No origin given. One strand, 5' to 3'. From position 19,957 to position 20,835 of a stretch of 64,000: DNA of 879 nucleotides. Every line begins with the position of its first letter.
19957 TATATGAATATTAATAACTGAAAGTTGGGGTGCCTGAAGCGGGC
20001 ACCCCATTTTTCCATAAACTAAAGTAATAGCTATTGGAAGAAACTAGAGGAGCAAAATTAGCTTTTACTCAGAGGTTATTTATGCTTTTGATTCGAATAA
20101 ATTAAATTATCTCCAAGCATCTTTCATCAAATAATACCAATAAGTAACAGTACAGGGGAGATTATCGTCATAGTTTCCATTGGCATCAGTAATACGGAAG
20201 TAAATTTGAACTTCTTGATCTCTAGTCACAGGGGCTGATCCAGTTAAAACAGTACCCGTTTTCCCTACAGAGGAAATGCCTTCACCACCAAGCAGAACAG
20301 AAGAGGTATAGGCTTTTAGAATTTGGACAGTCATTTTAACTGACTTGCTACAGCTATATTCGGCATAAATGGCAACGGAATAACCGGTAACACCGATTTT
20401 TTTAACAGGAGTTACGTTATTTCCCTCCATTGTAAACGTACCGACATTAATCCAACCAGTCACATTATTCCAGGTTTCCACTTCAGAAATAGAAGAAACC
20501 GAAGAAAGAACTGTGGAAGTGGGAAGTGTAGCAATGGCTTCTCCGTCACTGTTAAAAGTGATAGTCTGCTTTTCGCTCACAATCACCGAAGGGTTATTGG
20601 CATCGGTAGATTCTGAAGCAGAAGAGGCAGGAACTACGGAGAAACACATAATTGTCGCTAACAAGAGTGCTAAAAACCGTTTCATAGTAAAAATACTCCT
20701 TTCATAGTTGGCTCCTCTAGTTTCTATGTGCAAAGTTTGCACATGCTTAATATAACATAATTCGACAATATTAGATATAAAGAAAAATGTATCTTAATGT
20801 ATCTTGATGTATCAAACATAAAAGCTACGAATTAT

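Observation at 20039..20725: Perfect 15-bp inverted repeats bracket a compositionally foreign secreted-protein gene (invertible or mobile cassette?)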

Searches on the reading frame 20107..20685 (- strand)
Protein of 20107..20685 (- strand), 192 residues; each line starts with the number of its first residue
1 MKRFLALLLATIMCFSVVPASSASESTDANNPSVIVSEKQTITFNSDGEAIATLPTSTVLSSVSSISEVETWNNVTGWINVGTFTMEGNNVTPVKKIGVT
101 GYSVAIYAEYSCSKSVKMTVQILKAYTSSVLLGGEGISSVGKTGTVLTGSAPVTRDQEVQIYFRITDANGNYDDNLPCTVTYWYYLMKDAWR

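Call 6: search_protein_families(library=pfam, proteins=[window:20107-20685:-], max_evalue=0.1)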
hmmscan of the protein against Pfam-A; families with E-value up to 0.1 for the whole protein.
window:20107-20685:- (192 aa): 1 family
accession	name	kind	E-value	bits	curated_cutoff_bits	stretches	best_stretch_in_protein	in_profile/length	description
PF21827.1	New_glue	-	0.04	14.1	31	1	1-64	1-63/94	New glue protein family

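Call 7: find_homologous_proteins(query=window:20107-20685:-)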
Query window:20107-20685:- (192 aa): 11 proteins with E <= 0.001 among 1298 candidates.
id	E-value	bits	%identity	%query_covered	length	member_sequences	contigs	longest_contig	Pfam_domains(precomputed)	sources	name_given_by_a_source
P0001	2.4e-119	413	100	100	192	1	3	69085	-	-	-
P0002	1.2e-54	203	53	98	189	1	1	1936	-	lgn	-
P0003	1.7e-45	173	48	98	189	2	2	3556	-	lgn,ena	-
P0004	2.7e-35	140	42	99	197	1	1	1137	-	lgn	-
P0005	1.3e-34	137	43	97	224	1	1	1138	-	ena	-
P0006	1.8e-33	134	41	99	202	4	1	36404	-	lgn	-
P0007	3.6e-32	129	42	97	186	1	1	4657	-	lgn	-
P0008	1.0e-25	108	42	97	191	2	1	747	-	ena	-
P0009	2.4e-25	107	42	92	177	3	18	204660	-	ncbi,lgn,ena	-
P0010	4.8e-15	74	33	95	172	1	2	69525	-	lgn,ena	-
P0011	1.4e-14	72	36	72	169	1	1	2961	-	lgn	-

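Call 8: find_encoding_contigs(protein=window:20107-20685:-, flank=6000, max_places=10)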
Protein window:20107-20685:- (192 aa): 7 contigs read that carry it; 4 places shown.
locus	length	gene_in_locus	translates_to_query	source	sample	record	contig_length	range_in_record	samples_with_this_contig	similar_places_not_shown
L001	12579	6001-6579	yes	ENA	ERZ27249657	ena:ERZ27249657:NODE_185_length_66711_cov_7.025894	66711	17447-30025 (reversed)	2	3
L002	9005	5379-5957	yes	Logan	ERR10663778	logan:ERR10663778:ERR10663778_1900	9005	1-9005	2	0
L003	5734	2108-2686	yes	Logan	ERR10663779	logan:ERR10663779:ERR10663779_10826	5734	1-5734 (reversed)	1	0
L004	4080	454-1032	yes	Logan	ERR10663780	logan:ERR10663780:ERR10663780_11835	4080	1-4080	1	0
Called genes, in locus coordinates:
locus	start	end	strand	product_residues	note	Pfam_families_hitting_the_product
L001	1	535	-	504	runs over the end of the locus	PF12679:ABC2_membrane_2, PF10920:DUF2705, PF12730:ABC2_membrane_4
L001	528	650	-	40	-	-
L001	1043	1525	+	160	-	PF04542:Sigma70_r2, PF08281:Sigma70_r4_2, PF04545:Sigma70_r4 (weak)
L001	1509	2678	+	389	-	-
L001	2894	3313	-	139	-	-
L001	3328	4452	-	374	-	-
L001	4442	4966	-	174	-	PF04542:Sigma70_r2 (weak), PF08281:Sigma70_r4_2, PF04545:Sigma70_r4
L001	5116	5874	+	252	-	PF00072:Response_reg, PF08769:Spo0A_C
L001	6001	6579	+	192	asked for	-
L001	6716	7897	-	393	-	-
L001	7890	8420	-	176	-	PF07638:Sigma70_ECF (faint), PF04542:Sigma70_r2, PF04545:Sigma70_r4, PF08281:Sigma70_r4_2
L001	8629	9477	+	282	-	PF12679:ABC2_membrane_2, PF10920:DUF2705, PF12730:ABC2_membrane_4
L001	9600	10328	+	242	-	PF00005:ABC_tran, PF13304:AAA_21 (weak)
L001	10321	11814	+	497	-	PF12679:ABC2_membrane_2, PF12698:ABC2_membrane_3, PF10920:DUF2705, PF12730:ABC2_membrane_4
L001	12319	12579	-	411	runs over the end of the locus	PF04326:SLFN_AlbA_2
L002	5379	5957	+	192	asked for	-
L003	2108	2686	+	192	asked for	-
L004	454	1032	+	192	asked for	-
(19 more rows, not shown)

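Call 9: find_encoding_contigs(protein=P0009, flank=5000, max_places=6)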
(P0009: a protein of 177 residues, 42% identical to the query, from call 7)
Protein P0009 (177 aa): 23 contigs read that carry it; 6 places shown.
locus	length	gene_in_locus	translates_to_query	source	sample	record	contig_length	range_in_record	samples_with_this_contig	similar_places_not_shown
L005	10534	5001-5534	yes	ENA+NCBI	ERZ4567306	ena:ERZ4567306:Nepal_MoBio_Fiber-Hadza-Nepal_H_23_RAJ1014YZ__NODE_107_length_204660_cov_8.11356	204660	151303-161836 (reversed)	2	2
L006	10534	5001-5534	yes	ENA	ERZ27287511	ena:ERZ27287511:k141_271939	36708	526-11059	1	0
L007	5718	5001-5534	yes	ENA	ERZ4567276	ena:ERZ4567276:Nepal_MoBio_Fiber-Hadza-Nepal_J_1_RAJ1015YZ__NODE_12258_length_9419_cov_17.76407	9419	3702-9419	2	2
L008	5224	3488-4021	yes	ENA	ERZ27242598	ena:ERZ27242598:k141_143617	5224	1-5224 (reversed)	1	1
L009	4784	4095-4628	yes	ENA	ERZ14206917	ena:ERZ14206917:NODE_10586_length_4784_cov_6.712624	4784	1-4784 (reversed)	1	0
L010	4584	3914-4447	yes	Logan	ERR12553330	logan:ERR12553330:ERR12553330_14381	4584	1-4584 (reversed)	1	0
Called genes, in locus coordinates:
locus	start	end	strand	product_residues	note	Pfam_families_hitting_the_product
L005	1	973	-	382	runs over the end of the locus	-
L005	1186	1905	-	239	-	PF08769:Spo0A_C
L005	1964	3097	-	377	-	PF24568:CC_PcsB, PF01551:Peptidase_M23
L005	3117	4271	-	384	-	-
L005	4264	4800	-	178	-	PF07638:Sigma70_ECF (faint), PF04542:Sigma70_r2, PF08281:Sigma70_r4_2, PF04545:Sigma70_r4 (weak)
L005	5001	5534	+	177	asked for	-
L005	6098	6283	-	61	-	PF08984:DUF1858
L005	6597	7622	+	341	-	-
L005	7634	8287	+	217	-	-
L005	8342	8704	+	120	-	-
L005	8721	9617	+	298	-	-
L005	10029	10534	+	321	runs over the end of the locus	PF07261:DnaB_2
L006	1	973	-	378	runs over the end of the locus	-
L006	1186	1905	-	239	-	PF08769:Spo0A_C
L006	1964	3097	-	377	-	PF24568:CC_PcsB, PF01551:Peptidase_M23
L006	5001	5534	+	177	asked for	-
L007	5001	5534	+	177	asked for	-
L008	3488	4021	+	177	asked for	-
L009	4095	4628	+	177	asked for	-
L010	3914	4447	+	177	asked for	-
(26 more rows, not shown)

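Call 10: find_encoding_contigs(protein=P0006, flank=5000, max_places=4)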
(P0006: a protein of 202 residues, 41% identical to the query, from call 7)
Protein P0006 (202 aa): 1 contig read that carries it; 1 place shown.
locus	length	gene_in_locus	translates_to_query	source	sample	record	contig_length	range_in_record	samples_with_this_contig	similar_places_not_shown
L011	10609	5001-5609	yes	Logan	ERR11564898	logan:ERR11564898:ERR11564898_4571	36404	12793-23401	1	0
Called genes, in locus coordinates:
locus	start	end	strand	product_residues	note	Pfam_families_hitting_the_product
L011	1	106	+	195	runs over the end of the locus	-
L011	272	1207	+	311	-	-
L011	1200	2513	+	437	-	PF02534:T4SS-DNA_transf, PF10412:TrwB_AAD_bind, PF12696:TraG-D_C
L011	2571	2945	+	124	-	PF02534:T4SS-DNA_transf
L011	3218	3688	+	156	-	PF04542:Sigma70_r2, PF08281:Sigma70_r4_2, PF04545:Sigma70_r4 (weak)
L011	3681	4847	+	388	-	-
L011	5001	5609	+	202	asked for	-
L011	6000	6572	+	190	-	-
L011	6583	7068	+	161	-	PF18954:DUF5697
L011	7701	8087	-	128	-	-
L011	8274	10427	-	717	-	PF07581:Glug (faint)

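Call 11: find_encoding_contigs(protein=P0010, flank=5000, max_places=4)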
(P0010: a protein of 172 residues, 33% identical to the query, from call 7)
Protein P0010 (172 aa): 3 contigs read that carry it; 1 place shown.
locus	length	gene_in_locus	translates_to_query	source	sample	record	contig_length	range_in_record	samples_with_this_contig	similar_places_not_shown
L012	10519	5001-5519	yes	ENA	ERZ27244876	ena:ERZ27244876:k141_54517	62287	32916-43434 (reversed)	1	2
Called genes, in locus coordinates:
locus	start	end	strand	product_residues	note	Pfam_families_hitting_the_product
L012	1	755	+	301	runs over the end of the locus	-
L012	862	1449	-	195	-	PF00300:His_Phos_1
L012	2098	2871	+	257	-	-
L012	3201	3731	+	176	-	PF07638:Sigma70_ECF (faint), PF04542:Sigma70_r2, PF08281:Sigma70_r4_2 (weak)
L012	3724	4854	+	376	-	PF03413:PepSY (faint)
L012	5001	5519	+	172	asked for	-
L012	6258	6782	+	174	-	PF00072:Response_reg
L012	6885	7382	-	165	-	PF18954:DUF5697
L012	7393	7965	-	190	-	-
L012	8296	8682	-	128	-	-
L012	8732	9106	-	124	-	PF02534:T4SS-DNA_transf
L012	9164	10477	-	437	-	PF02534:T4SS-DNA_transf, PF10412:TrwB_AAD_bind, PF12696:TraG-D_C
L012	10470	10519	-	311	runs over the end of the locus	-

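Call 14: find_encoding_contigs(protein=P0002, flank=5000, max_places=3)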
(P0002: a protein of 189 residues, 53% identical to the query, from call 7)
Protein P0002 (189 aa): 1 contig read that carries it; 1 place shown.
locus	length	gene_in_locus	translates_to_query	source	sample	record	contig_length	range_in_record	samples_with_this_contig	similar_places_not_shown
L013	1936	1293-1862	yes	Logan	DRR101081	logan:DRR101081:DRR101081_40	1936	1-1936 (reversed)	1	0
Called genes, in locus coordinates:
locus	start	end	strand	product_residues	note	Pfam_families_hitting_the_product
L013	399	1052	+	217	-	PF00072:Response_reg, PF08769:Spo0A_C (weak)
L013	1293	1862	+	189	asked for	-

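Call 15: find_encoding_contigs(protein=P0003, flank=5000, max_places=3)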
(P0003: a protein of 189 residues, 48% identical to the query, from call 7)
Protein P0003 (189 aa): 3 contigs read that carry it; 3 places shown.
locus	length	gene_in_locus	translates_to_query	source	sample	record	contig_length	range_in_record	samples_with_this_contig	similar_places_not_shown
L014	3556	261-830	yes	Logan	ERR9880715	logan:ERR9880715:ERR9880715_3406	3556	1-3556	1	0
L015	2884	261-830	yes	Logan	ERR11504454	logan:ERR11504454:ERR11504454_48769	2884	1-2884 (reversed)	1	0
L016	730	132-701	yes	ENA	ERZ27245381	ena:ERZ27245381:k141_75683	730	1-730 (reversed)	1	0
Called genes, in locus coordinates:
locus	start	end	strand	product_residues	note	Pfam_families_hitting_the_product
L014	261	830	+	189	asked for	-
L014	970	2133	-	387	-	-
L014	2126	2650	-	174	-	PF07638:Sigma70_ECF (weak), PF04542:Sigma70_r2, PF08281:Sigma70_r4_2, PF04545:Sigma70_r4 (weak), PF00196:GerE (weak)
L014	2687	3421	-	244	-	PF04203:Sortase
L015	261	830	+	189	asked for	-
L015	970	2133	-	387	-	-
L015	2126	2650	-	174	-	PF07638:Sigma70_ECF (weak), PF04542:Sigma70_r2, PF04545:Sigma70_r4 (weak), PF08281:Sigma70_r4_2, PF00196:GerE (weak)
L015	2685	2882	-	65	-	?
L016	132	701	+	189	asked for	-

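Call 16: find_encoding_contigs(protein=P0007, flank=5000, max_places=3)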
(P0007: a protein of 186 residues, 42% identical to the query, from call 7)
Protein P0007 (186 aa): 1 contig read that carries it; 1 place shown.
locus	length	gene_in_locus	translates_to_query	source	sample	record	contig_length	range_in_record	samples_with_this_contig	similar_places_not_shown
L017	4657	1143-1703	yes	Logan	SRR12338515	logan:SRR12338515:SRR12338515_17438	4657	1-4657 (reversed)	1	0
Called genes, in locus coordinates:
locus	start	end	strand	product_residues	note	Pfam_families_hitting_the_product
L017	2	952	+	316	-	?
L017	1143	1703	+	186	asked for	-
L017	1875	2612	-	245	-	PF00072:Response_reg, PF08769:Spo0A_C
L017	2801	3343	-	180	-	PF00293:NUDIX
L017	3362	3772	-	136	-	-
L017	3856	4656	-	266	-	?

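Call 17: find_encoding_contigs(protein=P0011, flank=5000, max_places=3)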
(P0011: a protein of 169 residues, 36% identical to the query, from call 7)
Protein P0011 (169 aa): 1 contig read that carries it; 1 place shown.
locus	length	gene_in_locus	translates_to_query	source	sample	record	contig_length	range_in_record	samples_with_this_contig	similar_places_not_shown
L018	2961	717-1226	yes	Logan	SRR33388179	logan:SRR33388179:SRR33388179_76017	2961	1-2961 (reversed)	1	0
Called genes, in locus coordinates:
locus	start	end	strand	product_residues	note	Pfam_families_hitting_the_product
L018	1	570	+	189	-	?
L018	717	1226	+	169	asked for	-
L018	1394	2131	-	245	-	PF00072:Response_reg, PF08769:Spo0A_C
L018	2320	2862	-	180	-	PF00293:NUDIX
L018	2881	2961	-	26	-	?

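Call 22: find_related_loci(query=A1, collection=genome_contigs, flank=4000)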
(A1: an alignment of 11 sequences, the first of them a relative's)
Query A1 (192 aa) in genome_contigs; peptide patterns used: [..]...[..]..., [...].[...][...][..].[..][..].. (x = any residue, [..] = any of these).
94 stretches matched a pattern; 9 encode a relative of the query (tblastn E <= 1e-3); 9 distinct loci.
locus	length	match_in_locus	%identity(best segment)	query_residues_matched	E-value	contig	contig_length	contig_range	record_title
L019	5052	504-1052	44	2-184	2e-46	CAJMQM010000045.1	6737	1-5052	TPA_asm: uncultured bacterium isolate ERR260143-bin.4 genome assembly, contig: NODE_2366_length_6737_cov_4.324753, whole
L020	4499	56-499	50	42-188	7e-44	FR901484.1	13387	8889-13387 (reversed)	Clostridium sp. CAG:273 genomic scaffold, scf231, whole genome shotgun sequence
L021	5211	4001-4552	46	2-189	4e-40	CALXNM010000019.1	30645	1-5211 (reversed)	MAG: uncultured Clostridia bacterium isolate BRZ_MF__bin81 genome assembly, contig: BRZ_MF__NODE_1508_length_30645_cov_6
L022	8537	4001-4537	30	1-187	4e-23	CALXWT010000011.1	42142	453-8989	MAG: uncultured Clostridia bacterium isolate BRZ_ML__bin92 genome assembly, contig: BRZ_ML__NODE_1153_length_42142_cov_9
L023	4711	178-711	35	1-186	4e-21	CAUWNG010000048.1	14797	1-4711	MAG: uncultured Clostridia bacterium isolate SRS15956990__bin20 genome assembly, contig: SRS15956990_NODE_2898_length_14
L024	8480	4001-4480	34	2-184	5e-21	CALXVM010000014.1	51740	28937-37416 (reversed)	MAG: uncultured Clostridia bacterium isolate BRZ_CS__bin95 genome assembly, contig: BRZ_CS__NODE_1056_length_51740_cov_7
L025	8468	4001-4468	32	1-185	2e-17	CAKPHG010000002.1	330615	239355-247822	MAG: uncultured Clostridia bacterium isolate REFINED_METABAT215_TOP10_CONTIGS_1500_ASSEMBLY_K77_MERGED__Hadza_MoBio_hadz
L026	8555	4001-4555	30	2-186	2e-14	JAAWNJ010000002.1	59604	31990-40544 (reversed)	MAG: Clostridia bacterium isolate ABMPRH_45_2_1 SL341409_scaffold_698, whole genome shotgun sequence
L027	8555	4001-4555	30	2-186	2e-14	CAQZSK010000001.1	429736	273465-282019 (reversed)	MAG TPA_asm: uncultured Clostridia bacterium isolate MGBC162590 genome assembly, contig: MGBC162590.1, whole genome shot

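Call 23: find_related_loci(query=A1, collection=metagenome_contigs, flank=4000)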
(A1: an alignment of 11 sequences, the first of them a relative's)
Query A1 (192 aa) in metagenome_contigs; peptide patterns used: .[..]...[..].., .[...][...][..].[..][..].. (x = any residue, [..] = any of these).
303 stretches matched a pattern; 7 encode a relative of the query (tblastn E <= 1e-3); 7 distinct loci.
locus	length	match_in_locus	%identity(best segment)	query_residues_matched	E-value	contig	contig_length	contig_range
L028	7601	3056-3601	47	1-184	4e-50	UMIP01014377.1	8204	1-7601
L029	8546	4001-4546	47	1-184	2e-49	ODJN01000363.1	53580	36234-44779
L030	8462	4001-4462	34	1-184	5e-26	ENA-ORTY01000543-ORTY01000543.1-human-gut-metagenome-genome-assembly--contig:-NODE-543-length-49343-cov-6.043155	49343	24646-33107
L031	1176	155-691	32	1-186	7e-23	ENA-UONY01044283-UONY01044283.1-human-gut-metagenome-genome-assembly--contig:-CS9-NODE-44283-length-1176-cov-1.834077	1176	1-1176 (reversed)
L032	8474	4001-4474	33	2-184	3e-21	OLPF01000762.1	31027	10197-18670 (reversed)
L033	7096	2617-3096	34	2-184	4e-21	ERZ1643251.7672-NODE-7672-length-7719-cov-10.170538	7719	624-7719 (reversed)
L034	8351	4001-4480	34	2-184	4e-21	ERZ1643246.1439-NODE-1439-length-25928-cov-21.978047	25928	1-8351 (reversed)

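Call 24: find_related_loci(query=A1, collection=viral_contigs, flank=4000)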
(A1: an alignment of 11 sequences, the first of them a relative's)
Query A1 (192 aa) in viral_contigs; peptide patterns used: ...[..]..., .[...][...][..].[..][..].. (x = any residue, [..] = any of these).
34 stretches matched a pattern, but none encodes a relative of the query by tblastn (E <= 1e-3).

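Call 27: predict_structure(alignment_id=A1)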
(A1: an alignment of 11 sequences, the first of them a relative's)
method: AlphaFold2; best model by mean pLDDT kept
length: 192 residues; sequences in the alignment: 11
mean_pLDDT: 78.4   pTM: 0.69
mean pLDDT of the five models: 78.4, 77.6, 76.6, 75.4, 71.7
residues with pLDDT >= 90: 103; 70-90: 32; 50-70: 26; < 50: 31
segments of 3 or more residues with pLDDT < 50: 16-38, 60-67
pLDDT, mean of each block of 10 residues (from residue 1): 56 50 36 40 76 63 50 93 90 94 97 95 93 95 97 96 92 90 92 56
secondary structure, 60 per line:
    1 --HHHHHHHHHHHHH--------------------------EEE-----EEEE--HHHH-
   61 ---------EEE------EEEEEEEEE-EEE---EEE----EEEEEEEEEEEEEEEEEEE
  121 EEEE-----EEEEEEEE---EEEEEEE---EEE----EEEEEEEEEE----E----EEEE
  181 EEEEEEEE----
elements in order: H3-15 E42-44 E50-53 H56-59 E70-72 E79-87 E89-91 E95-97 E102-124 E130-137 E141-147 E151-153 E158-167 E177-188
